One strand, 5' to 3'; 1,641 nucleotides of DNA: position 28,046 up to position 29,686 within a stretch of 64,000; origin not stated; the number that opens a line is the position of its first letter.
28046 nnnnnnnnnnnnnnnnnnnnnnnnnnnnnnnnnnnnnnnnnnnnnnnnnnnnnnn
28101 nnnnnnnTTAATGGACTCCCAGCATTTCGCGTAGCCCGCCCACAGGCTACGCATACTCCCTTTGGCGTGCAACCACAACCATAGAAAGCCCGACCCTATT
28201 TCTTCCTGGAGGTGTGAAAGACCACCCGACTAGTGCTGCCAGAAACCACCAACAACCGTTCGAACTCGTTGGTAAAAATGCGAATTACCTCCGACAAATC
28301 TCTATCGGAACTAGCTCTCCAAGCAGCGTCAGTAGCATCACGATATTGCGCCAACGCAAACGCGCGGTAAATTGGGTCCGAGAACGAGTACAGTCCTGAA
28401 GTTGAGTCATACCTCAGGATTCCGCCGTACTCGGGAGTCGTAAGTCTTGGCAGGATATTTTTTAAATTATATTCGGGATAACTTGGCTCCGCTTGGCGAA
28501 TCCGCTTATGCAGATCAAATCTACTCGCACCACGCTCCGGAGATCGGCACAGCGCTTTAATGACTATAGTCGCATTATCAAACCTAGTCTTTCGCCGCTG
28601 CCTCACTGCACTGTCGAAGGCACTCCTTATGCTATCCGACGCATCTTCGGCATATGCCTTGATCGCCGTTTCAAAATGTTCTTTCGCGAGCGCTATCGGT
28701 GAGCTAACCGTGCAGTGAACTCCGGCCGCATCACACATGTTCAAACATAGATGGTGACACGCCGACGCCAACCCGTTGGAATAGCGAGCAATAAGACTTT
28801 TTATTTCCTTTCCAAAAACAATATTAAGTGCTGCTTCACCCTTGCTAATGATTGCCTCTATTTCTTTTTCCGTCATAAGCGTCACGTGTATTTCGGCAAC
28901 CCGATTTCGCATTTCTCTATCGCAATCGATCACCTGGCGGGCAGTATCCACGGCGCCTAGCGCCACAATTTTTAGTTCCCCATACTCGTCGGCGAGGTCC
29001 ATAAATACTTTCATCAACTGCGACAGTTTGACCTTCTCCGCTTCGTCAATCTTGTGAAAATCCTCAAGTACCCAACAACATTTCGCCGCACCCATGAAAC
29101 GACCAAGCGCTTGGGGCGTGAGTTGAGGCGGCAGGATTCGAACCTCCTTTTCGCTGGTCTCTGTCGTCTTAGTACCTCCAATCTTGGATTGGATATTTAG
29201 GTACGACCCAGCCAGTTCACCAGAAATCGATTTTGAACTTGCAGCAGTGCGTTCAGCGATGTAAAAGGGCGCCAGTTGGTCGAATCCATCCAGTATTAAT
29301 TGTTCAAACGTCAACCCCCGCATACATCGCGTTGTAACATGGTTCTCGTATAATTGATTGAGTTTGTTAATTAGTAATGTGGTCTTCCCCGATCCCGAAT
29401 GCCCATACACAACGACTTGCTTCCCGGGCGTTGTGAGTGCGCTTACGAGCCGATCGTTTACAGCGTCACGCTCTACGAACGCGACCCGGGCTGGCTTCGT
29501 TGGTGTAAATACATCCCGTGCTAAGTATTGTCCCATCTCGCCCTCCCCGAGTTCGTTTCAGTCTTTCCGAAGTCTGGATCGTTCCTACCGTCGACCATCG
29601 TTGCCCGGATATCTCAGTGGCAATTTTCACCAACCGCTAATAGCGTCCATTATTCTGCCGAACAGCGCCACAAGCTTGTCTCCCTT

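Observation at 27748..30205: Low-GC three-gene cargo cassette (192-aa helical protein, 446-aa P-loop ATPase, 119-aa protein) of unknown function on a tRNA-Ala island: candidate novel defence-type system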

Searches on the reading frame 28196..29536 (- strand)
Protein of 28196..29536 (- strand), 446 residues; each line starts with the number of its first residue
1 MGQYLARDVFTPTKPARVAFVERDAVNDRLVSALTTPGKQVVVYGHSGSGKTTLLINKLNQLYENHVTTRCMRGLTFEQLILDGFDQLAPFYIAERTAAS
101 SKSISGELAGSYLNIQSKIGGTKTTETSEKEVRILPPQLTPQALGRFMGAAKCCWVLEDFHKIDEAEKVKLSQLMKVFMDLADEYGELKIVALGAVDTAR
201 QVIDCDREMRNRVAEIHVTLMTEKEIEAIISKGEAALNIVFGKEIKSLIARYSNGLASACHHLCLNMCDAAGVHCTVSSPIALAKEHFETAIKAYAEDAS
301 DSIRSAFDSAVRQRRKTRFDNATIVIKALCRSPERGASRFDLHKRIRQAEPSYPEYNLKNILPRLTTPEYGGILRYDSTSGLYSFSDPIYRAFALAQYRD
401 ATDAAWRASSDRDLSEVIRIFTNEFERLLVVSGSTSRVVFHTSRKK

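Call 4: search_protein_families(library=pfam, proteins=[window:28196-29536:-], max_evalue=0.1)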
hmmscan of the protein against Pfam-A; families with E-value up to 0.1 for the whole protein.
window:28196-29536:- (446 aa): 20 families
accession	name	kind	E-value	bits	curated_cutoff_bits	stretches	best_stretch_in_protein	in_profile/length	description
PF13191.12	AAA_16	-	6.1e-09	37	32.6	1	20-176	2-157/167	AAA ATPase domain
PF13401.12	AAA_22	-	0.00021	22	27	1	41-180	8-109/130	AAA domain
PF20703.3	nSTAND1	-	0.00026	21.2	27.1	1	19-246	15-212/379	Novel STAND NTPase 1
PF01637.24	ATPase_2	-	0.00034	20.9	33.2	1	30-64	11-46/225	ATPase domain predominantly from Archaea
PF00580.27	UvrD-helicase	-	0.0021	18.2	23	1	28-69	3-45/271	UvrD/REP helicase N-terminal domain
PF12775.13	AAA_7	-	0.0038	17.2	25.8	1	28-70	23-65/181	P-loop containing dynein motor region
PF00437.27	T2SSE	-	0.0041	16.2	24.9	1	25-66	129-170/370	Type II/IV secretion system protein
PF05621.17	TniB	-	0.0053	16.6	22.4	0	156-218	124-184/189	Bacterial TniB protein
PF00270.35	DEAD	-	0.0056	16.9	26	0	35-80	11-57/167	DEAD/DEAH box helicase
PF05729.18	NACHT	-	0.006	16.9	26.7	0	40-55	2-17/167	NACHT domain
PF00005.33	ABC_tran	-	0.0066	17.5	25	1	36-55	9-28/137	ABC transporter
PF14516.12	AAA_35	-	0.012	14.9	27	1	18-88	11-81/331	AAA-like domain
PF03193.22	RsgA_GTPase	-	0.014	15.6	30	1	28-62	98-129/174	RsgA GTPase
PF13173.12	AAA_14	-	0.026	15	27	0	39-68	3-34/129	AAA domain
PF25199.1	nSTAND_NTPase5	-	0.03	14.6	34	0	28-57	26-60/145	Novel STAND NTPase 5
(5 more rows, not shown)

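Call 5: search_protein_families(library=padloc, proteins=[window:28196-29536:-], max_evalue=1)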
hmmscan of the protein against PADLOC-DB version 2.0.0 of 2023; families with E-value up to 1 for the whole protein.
window:28196-29536:- (446 aa): 6 families
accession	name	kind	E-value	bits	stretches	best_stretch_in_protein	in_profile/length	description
PDLC05049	PDC-S59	-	4.9e-24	83.2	1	18-366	18-367/428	-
PDLC04135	mad3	-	0.002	15.7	1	37-55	21-39/374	mads_3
PDLC00122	GajB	-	0.0049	13.8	1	39-77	17-55/502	UrvD helicase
PDLC04140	mad8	-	0.014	13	1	37-65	26-54/314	mads_8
PDLC00117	GajB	-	0.021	11.3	1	31-77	21-67/604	UrvD helicase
PDLC02796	SspF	-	0.049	10.6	1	18-70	28-80/525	SspF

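Call 6: search_protein_families(library=ncbifam, proteins=[window:28196-29536:-], max_evalue=0.1)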
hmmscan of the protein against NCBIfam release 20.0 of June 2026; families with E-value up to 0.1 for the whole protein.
window:28196-29536:- (446 aa): 30 families (the best 25 are shown)
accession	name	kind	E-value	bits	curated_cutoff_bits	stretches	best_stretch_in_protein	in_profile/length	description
TIGR02903.1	spore_lon_C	equivalog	1.6e-05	23.6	678.8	1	190-253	324-385/615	Lon family ATP-dependent protease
NF053713.1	helicas_STM2767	equivalog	0.00028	19.4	550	1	38-72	189-223/665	STM2767 family DEAD/DEAH box helicase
TIGR02315.1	ABC_phnC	equivalog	0.00031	20.2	266.1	1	35-67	25-59/243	phosphonate ABC transporter ATP-binding protein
TIGR02868.1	CydC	equivalog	0.001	17.8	329.05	1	30-56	353-379/530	thiol reductant ABC exporter subunit CydC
TIGR02203.1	MsbA_lipidA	equivalog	0.0016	17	602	1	29-83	350-403/572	lipid A export permease/ATP-binding protein MsbA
TIGR03608.1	L_ocin_972_ABC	subfamily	0.0041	16.6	254.85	1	36-61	22-46/206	putative bacteriocin export ABC transporter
TIGR02857.1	CydD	equivalog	0.0058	15.6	435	1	29-55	339-365/529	thiol reductant ABC exporter subunit CydD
TIGR01189.1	ccmA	equivalog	0.0072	16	131.6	1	34-55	22-43/198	heme ABC exporter ATP-binding protein CcmA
TIGR02782.1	TrbB_P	equivalog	0.009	15.3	304.55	1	26-71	125-169/303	P-type conjugative transfer ATPase TrbB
TIGR00955.1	3a01204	subfamily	0.009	14.6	736.35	1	31-69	44-81/617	pigment precursor permease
TIGR03015.1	pepcterm_ATPase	hypoth_equivalog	0.011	15.2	324.5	0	41-68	46-73/269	XrtA/PEP-CTERM system-associated ATPase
NF009067.0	PRK12402.1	equivalog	0.018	14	317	0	15-67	11-65/340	replication factor C small subunit 2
TIGR04521.1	ECF_ATPase_2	equivalog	0.025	13.6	330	1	32-65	25-57/279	energy-coupling factor transporter ATPase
TIGR02142.1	modC_ABC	equivalog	0.029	13.6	285.05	1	27-57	11-44/353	molybdenum ABC transporter ATP-binding protein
NF007027.0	PRK09493.1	equivalog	0.036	13.4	379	1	36-64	25-55/240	glutamine ABC transporter ATP-binding protein GlnQ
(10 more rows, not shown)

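Call 8: search_protein_families(library=phrogs, proteins=[window:28196-29536:-], max_evalue=0.1)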
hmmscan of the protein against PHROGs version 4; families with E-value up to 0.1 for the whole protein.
window:28196-29536:- (446 aa): 8 families
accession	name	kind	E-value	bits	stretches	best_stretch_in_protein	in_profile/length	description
phrog_6841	-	unknown function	3.7e-28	99.6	1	8-400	22-418/470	-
phrog_22963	-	unknown function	0.0031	17.7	1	33-66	30-63/373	-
phrog_5484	-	DNA, RNA and nucleotide metabolism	0.0068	17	1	32-65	21-55/239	DnaA-like replication initiation protein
phrog_1815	-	other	0.0069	17.6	1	41-74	6-42/197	guanylate kinase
phrog_296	-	integration and excision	0.03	14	1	6-63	294-343/626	DNA transposition protein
phrog_170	-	other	0.05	14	1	21-65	74-117/323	PhoH-like phosphate starvation-inducible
phrog_16361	-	unknown function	0.068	13.5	0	37-65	181-209/313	-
phrog_3757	-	unknown function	0.099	13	0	20-53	108-141/367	-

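Call 11: find_homologous_proteins(query=window:28196-29536:-)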
Query window:28196-29536:- (446 aa): 1076 proteins with E <= 0.001 among 8000 candidates; the best 120 are listed.
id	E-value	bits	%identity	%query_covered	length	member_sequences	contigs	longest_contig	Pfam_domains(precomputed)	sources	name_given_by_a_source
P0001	1.6e-294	994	100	100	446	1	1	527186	PF13191.13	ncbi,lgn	ncbi:MAG: ATP-binding protein [Gammaproteobacteria bacterium]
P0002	5.2e-195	666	68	95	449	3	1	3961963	PF20703.4,PF01637.25,PF13191.13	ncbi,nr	ncbi:MAG: AAA family ATPase [Dechloromonas sp.]|nr:MAG: AAA family ATPase [Dechloromonas sp.]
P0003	4.5e-192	656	68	95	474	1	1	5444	PF13401.13,PF01637.25,PF13191.13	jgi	jgi:energy-coupling factor transporter ATP-binding protein EcfA2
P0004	8.1e-192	655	68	96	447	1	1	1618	PF20703.4,PF13191.13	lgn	-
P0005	1.4e-191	655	66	99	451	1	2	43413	PF01637.25,PF13191.13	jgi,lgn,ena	-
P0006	8.9e-191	652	67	95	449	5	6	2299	PF20703.4,PF01637.25,PF13191.13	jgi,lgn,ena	jgi:energy-coupling factor transporter ATP-binding protein EcfA2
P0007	2.8e-190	650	67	98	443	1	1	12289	PF13401.13,PF20703.4,PF13191.13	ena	-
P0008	7.6e-190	649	68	96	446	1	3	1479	PF13191.13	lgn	-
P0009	3.5e-188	643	67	95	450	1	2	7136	PF20703.4,PF01637.25,PF13191.13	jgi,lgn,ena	-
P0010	4.6e-187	640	65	98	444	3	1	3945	PF13191.13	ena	-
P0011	5.7e-187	639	71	90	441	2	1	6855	PF20703.4,PF01637.25,PF13191.13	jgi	jgi:Cdc6-like AAA superfamily ATPase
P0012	1.7e-185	635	63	99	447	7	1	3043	PF13401.13,PF20703.4,PF13191.13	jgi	-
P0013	3.9e-185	633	67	96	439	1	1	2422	PF13191.13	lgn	-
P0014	4.9e-184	630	65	96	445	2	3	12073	PF20703.4,PF13191.13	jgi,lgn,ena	-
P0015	5.7e-184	630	66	96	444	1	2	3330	PF01637.25,PF13191.13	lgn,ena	-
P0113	7.1e-171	586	60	96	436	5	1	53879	PF01637.25,PF13191.13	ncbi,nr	ncbi:hypothetical protein [Candidatus Nitrotoga fabula]|nr:hypothetical protein [Candidatus Nitrotog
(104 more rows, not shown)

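Call 12: search_solved_structures(query=window:28196-29536:-, max_evalue=1)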
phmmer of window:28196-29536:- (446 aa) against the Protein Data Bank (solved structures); distinct sequences matched with E-value up to 1: 9.
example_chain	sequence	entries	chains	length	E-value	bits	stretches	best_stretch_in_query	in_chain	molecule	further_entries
6g2v_A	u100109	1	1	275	0.049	15.5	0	29-87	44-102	Transitional endoplasmic reticulum ATPase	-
7z15_K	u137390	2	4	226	0.27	13.1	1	33-66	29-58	Alpha-D-ribose 1-methylphosphonate 5-triphosphate synthase subunit PhnL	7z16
6g2y_A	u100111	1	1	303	0.37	12.6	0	28-70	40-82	Transitional endoplasmic reticulum ATPase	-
3cf0_A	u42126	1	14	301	0.37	12.6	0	28-70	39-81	Transitional endoplasmic reticulum ATPase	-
6g2w_A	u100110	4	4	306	0.38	12.6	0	28-70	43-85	Transitional endoplasmic reticulum ATPase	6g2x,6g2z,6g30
4u00_A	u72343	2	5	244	0.41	12.5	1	35-68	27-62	Amino acid ABC transporter, ATP-binding protein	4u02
6geb_A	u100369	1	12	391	0.67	11.8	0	12-88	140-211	DotB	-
7wub_D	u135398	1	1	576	0.87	11.4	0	29-70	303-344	Transitional endoplasmic reticulum ATPase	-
6mck_A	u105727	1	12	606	0.94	11.3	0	29-70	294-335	Transitional endoplasmic reticulum ATPase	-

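Call 14: find_related_loci(query=A1, collection=genome_contigs, flank=8000)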
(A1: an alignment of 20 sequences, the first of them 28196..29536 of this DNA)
Query A1 (446 aa) in genome_contigs; peptide patterns used: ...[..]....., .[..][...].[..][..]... (x = any residue, [..] = any of these).
205 stretches matched a pattern; 42 encode a relative of the query (tblastn E <= 1e-3); 41 distinct loci.
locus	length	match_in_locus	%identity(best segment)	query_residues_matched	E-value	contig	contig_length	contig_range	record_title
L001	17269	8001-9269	68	1-425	0e+0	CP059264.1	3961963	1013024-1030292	MAG: Dechloromonas sp. isolate SSD3 chromosome, complete genome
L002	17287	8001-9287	65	1-429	0e+0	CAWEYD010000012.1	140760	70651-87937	MAG: uncultured beta proteobacterium isolate MFD05942.bin.4.8 genome assembly, contig: contig_52792, whole genome shotgu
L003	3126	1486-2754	65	1-427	0e+0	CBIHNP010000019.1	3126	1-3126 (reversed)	MAG TPA_asm: uncultured Bacteriovoracaceae bacterium isolate SRR18156207_maxbin2_12 genome assembly, contig: ERZ27336867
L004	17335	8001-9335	63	1-446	0e+0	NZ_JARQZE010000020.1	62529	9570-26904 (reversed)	Thauera mechernichensis strain TL1 NODE_20_length_62529_cov_52.5046, whole genome shotgun sequence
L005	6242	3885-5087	67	1-400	0e+0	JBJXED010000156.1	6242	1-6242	MAG: Burkholderiaceae bacterium isolate P.bin.211 k127_142439, whole genome shotgun sequence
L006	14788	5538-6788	64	7-422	0e+0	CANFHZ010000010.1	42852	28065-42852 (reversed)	MAG: Comamonadaceae bacterium isolate Jr-11may16-164 genome assembly, contig: Jr-11may16-C1158, whole genome shotgun seq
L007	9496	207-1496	61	2-427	0e+0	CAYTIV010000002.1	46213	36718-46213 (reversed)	MAG TPA_asm: uncultured Methylotenera sp. isolate binchicken_co398_3 genome assembly, contig: NODE_259_length_46213_cov_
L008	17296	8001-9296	60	1-427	0e+0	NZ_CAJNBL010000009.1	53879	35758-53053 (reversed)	Candidatus Nitrotoga fabula isolate Candidatus Nitrotoga sp. ZN8, whole genome shotgun sequence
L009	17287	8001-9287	58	1-427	2e-180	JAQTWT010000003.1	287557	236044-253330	MAG: Gallionella sp. isolate STC_117 NODE_62_length_287557_cov_8.060703_Sandtown_C, whole genome shotgun sequence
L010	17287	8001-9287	55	8-438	2e-162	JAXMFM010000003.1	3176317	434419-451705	MAG: Burkholderiales bacterium isolate STL-PRO87 C3.168.fa-3, whole genome shotgun sequence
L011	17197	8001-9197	58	4-401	2e-157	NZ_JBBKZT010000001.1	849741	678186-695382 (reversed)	Variovorax rhizosphaerae strain KACC 18900 contig00001, whole genome shotgun sequence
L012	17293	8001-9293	54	4-438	2e-164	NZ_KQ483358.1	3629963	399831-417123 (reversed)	Curvibacter sp. PAE-UM Scaffold1, whole genome shotgun sequence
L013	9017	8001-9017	66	5-342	2e-156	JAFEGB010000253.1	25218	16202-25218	MAG: Proteobacteria bacterium isolate SZAS TMP-80 LIN-319__253__length-25218, whole genome shotgun sequence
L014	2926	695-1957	53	4-423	1e-157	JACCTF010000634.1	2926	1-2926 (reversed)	MAG: Pyrinomonadaceae bacterium isolate MGR_bin67 SD2897-2912_k127_7198325, whole genome shotgun sequence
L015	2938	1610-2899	49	8-433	3e-153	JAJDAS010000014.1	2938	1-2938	MAG: Nitrospinia bacterium isolate OFTM173 OFTM173_13, whole genome shotgun sequence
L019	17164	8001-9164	48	9-396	2e-131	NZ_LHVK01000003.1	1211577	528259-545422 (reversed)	Pseudomonas corrugata strain DSM 7228 PREFIX_contig_3, whole genome shotgun sequence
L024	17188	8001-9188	45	4-400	9e-114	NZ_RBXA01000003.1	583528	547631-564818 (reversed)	Flavobacterium limicola strain DSM 15094 Ga0131128_103, whole genome shotgun sequence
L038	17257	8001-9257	33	1-419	1e-86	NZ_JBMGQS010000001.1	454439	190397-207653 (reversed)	Flavobacterium sp. PLA-1-15 NODE_1_length_454439_cov_49.327219, whole genome shotgun sequence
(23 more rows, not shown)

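Call 33: predict_structure(alignment_id=A2)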
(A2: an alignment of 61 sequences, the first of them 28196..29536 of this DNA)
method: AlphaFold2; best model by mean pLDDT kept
length: 446 residues; sequences in the alignment: 61
mean_pLDDT: 75.4   pTM: 0.56
mean pLDDT of the five models: 75.4, 75.4, 74.5, 73.6, 72.7
residues with pLDDT >= 90: 85; 70-90: 213; 50-70: 104; < 50: 44
segments of 3 or more residues with pLDDT < 50: 124-129, 216-219, 401-412, 429-446
pLDDT, mean of each block of 10 residues (from residue 1): 81 60 66 72 64 74 84 88 87 66 60 70 50 69 89 87 87 85 83 72 70 49 80 94 84 65 87 94 86 72 75 87 94 89 96 96 87 84 84 76 43 57 58 39 38
secondary structure, 60 per line:
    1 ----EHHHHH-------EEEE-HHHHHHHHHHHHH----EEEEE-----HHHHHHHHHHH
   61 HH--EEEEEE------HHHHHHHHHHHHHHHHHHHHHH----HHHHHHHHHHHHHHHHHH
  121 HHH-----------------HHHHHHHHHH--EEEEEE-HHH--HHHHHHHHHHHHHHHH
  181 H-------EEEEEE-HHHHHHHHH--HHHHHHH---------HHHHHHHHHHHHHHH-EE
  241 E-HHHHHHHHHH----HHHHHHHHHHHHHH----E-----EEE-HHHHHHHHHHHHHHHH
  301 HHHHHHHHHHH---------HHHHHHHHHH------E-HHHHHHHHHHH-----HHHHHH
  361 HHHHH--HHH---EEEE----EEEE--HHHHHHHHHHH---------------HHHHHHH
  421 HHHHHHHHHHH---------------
elements in order: H6-10 E18-21 H23-35 E40-44 H50-62 E65-70 H77-98 H103-123 H141-150 E153-158 H165-181 E189-194 H196-204 H207-213 H223-237 E239-241 H243-252 H257-270 E281-283 H285-311 H321-330 H339-349 H355-365 E374-377 E382-385 H388-398 H414-431

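Call 49: search_protein_families(library=pfam, alignment_id=A5, max_evalue=0.00001)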
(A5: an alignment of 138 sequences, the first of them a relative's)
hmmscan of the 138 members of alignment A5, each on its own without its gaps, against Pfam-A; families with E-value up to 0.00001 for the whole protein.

A. member 1, L001:4000-4779:+ (260 aa): 2 families
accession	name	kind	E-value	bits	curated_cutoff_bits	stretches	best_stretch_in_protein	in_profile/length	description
PF07722.19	Peptidase_C26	-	9e-53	179.7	20.5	1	19-231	13-219/219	Peptidase C26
PF00117.34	GATase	-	7.8e-14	52.2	22.8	1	105-233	59-174/190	Glutamine amidotransferase class-I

B. families by the number of members that match (of 138 scanned): 174 families (the first 25 are shown)
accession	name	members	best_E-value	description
PF00589.27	Phage_integrase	4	5.7e-23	Phage integrase family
PF13365.12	Trypsin_2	3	7.5e-36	Trypsin-like peptidase domain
PF02518.31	HATPase_c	3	6.7e-29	Histidine kinase-, DNA gyrase B-, and HSP90-like ATPase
PF00512.31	HisKA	3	2.9e-11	His Kinase A (phospho-acceptor) domain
PF01642.28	MM_CoA_mutase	2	1.3e-115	Methylmalonyl-CoA mutase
PF13561.12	adh_short_C2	2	1.3e-64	Enoyl-(Acyl carrier protein) reductase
PF00106.31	adh_short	2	5.6e-51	short chain dehydrogenase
PF02811.25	PHP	2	4.7e-43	PHP domain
PF13649.12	Methyltransf_25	2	2e-26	Methyltransferase domain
PF01209.24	Ubie_methyltran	2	1.7e-25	ubiE/COQ5 methyltransferase family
PF08241.18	Methyltransf_11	2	4.1e-25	Methyltransferase domain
PF13205.12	Big_5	2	6.7e-24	Bacterial Ig-like domain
PF01408.29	GFO_IDH_MocA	2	3.1e-23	Oxidoreductase family, NAD-binding Rossmann fold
PF22725.1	GFO_IDH_MocA_C3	2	2.7e-22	GFO/IDH/MocA C-terminal domain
PF13847.12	Methyltransf_31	2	3.6e-21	Methyltransferase domain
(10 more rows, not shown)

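Call 50: search_protein_families(library=padloc, alignment_id=A5, max_evalue=0.00001)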
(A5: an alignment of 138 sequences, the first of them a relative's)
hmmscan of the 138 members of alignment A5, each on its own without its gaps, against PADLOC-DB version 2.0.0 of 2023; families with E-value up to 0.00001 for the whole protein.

A. member 1, L001:4000-4779:+ (260 aa): 0 families

B. families by the number of members that match (of 138 scanned): 109 families (the first 25 are shown)
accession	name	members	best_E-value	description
PDLC04134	mad2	3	2.3e-29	mads_2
PDLC02960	RT-Protease_XI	3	8.2e-13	single gene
PDLC02959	RT-Protease_XI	3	2.2e-12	single gene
PDLC04135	mad3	2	7.4e-54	mads_3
PDLC03963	SoFic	2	9.5e-36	-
PDLC04840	PDC-S04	2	7.6e-18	-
PDLC02980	AriA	2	2.4e-16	-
PDLC04140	mad8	2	3.3e-16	mads_8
PDLC04837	PDC-S04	2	4.3e-12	-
PDLC04836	PDC-S04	2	5.5e-12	-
PDLC03621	REase_MTase_IIG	1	1.2e-259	Type IIG restriction enzyme-methyltransferase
PDLC00103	GajB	1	7.1e-195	UrvD helicase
PDLC03597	REase_MTase_IIG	1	5e-177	Type IIG restriction enzyme-methyltransferase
PDLC00134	GajB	1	1.7e-133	UrvD helicase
PDLC04900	PDC-S08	1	3.7e-131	-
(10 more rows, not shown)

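Call 51: search_dna_similar(query=window:28196-29536:-, collection=phages, mode=protein, max_rows=15)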
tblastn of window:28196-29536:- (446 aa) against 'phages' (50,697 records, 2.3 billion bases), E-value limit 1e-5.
No match.

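Call 52: search_dna_similar(query=window:28196-29536:-, collection=plasmids, mode=protein, max_rows=15)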
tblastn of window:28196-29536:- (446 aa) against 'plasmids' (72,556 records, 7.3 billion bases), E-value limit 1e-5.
Records with a match: 7; places in all: 7; records where one place covers at least 80% of the query: 4.
Best place of each record, by identity: <60% 7.
By first word of the organism name: Pantoea 1; Salmonella 1; Burkholderia 1; Pseudoalteromonas 1; Shewanella 1; Gloeothece 1; Curtobacterium 1.
By predicted mobility (MOB-suite, as given by PLSDB): non-mobilizable 5; conjugative 2.
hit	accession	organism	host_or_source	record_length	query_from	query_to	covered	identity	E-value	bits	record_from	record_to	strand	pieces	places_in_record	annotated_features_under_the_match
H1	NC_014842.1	Pantoea sp. At-9b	-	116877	8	393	87%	23.1%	5e-7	60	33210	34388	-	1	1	ATP-binding protein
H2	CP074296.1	Salmonella enterica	food,mixture corn and egg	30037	10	388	85%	23.4%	3e-11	73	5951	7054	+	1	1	ATP-binding protein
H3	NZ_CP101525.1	Burkholderia arboris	mixed culture,soil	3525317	19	398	85%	23.0%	8e-7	59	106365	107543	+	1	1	none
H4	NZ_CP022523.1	Pseudoalteromonas sp. NC201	pure culture,sea water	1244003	7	393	87%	22.4%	3e-12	76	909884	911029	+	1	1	none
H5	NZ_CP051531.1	Shewanella baltica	fish gut,Atlantic Mackerel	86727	8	317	70%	25.1%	2e-14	84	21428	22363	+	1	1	hypothetical protein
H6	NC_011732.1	Gloeothece citriformis PCC 7424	-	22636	156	393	53%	27.5%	9e-9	66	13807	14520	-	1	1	TIR domain-containing protein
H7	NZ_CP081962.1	Curtobacterium sp. TC1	Medicago sativa,cell culture,seed ...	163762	156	319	37%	30.9%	2e-11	74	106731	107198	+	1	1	TIR domain-containing protein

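Call 53: get_annotated_region(hit=H6, flank=5000)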
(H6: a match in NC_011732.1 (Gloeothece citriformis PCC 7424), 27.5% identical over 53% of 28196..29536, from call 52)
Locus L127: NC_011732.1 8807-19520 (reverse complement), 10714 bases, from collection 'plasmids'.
description: Gloeothece citriformis PCC 7424 plasmid pP742404, complete sequence
organism: Gloeothece citriformis PCC 7424 (NCBI taxid 65393)
taxonomy: Bacteria; Cyanobacteriota; Cyanophyceae; Chroococcales; Aphanothecaceae; Gloeothece; Gloeothece citriformis; Gloeothece citriformis PCC 7424
host: -; source: -; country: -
typing (MOB-suite, as given by PLSDB): non-mobilizable
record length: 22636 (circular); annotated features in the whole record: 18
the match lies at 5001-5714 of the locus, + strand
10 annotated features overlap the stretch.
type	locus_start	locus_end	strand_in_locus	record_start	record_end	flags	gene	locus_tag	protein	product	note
CDS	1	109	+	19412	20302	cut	-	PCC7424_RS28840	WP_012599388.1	nucleoside triphosphate pyrophosphohydrolase family protein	-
CDS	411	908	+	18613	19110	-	-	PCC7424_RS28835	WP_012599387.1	TIR domain-containing protein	-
CDS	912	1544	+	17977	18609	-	-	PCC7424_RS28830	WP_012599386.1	hypothetical protein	-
CDS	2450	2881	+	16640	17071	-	-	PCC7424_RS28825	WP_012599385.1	VWA domain-containing protein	-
CDS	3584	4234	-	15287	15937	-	-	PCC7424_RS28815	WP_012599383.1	hypothetical protein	-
CDS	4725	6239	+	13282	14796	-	-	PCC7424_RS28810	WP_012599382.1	TIR domain-containing protein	GO:0007165 - signal transduction [Evidence IEA]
CDS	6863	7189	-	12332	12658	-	-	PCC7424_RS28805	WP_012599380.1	hypothetical protein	-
CDS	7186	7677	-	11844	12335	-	-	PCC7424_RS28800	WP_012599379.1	papain-like cysteine protease family protein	-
CDS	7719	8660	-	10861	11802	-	-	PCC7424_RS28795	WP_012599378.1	site-specific integrase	GO:0015074 - DNA integration [Evidence IEA]; GO:0006310 - DNA recombination [Evidence IEA]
CDS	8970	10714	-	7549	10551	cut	-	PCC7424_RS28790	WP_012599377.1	DUF5906 domain-containing protein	-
